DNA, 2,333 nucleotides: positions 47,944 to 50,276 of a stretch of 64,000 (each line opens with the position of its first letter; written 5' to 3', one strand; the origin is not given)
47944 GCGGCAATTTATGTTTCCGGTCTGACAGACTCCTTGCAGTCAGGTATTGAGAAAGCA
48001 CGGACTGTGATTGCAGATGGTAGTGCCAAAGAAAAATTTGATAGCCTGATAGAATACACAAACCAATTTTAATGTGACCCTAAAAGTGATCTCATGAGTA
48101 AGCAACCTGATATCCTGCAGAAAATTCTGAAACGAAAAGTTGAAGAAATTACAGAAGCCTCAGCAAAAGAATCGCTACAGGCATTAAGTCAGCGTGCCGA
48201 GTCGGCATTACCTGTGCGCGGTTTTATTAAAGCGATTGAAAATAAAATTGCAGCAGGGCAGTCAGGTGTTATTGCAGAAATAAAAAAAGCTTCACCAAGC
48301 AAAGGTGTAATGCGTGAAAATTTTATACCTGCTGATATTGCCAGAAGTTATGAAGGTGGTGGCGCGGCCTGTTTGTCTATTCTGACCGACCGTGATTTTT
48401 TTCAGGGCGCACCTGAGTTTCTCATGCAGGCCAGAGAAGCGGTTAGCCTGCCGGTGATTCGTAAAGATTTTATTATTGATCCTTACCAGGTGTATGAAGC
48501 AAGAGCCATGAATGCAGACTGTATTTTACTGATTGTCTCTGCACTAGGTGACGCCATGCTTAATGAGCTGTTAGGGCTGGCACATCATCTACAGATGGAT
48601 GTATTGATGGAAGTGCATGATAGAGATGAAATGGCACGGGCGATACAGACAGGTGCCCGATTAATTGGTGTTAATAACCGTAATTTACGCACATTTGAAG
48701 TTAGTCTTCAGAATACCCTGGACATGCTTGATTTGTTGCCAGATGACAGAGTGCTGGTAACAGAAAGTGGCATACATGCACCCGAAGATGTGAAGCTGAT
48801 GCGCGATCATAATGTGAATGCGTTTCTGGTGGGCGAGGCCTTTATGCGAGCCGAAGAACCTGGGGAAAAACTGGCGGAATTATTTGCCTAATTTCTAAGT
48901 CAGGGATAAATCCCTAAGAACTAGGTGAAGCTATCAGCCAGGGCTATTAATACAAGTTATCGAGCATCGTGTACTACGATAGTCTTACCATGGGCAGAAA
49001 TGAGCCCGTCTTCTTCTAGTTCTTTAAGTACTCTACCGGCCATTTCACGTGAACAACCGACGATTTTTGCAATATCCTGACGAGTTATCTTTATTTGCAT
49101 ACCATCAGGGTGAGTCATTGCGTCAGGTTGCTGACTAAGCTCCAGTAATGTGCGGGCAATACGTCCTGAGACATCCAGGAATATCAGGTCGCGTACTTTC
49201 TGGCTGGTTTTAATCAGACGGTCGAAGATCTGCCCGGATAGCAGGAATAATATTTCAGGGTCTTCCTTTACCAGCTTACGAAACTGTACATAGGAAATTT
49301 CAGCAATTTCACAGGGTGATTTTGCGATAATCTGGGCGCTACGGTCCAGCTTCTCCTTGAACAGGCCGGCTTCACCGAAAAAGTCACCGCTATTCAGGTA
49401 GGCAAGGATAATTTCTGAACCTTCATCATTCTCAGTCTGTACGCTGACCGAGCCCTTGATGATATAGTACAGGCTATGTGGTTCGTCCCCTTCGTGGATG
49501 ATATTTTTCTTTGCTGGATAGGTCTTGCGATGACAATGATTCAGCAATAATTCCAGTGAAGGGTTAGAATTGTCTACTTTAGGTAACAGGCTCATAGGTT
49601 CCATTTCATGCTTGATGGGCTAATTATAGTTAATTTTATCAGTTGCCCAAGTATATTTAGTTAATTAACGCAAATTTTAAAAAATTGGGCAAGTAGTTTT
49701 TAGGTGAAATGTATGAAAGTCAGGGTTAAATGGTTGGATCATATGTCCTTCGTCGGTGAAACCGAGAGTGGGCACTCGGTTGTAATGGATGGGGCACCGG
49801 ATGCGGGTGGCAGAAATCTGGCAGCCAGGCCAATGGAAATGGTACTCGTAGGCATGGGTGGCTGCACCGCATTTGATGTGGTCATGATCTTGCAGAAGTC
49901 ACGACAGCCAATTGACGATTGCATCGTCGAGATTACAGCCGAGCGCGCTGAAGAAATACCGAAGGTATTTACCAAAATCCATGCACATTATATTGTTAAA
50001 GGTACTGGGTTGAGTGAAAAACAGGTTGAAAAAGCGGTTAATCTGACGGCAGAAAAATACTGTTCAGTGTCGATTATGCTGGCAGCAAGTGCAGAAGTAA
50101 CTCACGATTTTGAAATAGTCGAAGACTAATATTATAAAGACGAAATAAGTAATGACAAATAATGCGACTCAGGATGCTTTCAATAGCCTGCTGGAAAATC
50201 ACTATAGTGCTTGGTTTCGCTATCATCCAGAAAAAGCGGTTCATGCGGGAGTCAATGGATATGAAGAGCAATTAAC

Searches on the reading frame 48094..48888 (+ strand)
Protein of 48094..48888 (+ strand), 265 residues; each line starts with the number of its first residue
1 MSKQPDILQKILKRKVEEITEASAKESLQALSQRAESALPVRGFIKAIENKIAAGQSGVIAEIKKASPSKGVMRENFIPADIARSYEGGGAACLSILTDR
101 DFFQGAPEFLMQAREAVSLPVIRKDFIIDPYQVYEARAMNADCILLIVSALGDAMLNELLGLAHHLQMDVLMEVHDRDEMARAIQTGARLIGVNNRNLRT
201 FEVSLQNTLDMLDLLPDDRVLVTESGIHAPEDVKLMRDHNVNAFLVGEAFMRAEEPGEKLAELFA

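Call 3: search_protein_families(library=pfam, proteins=[window:48094-48888:+])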
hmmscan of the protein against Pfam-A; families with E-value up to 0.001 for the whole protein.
window:48094-48888:+ (265 aa): 1 family
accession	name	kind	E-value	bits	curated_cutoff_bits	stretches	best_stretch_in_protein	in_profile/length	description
PF00218.27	IGPS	-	1.9e-94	316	27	1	8-263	1-254/254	Indole-3-glycerol phosphate synthase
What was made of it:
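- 48094..48891 (+): trpC. A weak terminator-like site at 48873-48888 lies at the 3' end of trpC, and the next gene is convergent. Pfam IGPS, 1.9e-94 (call 3).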

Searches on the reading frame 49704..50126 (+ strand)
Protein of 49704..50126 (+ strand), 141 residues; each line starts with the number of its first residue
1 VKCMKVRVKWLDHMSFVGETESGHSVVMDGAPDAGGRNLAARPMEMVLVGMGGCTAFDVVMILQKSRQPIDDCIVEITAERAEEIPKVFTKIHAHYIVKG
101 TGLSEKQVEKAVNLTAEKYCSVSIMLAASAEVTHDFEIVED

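Call 33: search_protein_families(library=pfam, proteins=[window:49704-50126:+], max_evalue=0.001)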
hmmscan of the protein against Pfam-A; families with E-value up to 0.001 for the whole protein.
window:49704-50126:+ (141 aa): 1 family
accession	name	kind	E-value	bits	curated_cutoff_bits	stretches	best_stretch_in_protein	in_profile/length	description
PF02566.24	OsmC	-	1e-18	68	27.5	1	37-134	2-99/100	OsmC-like protein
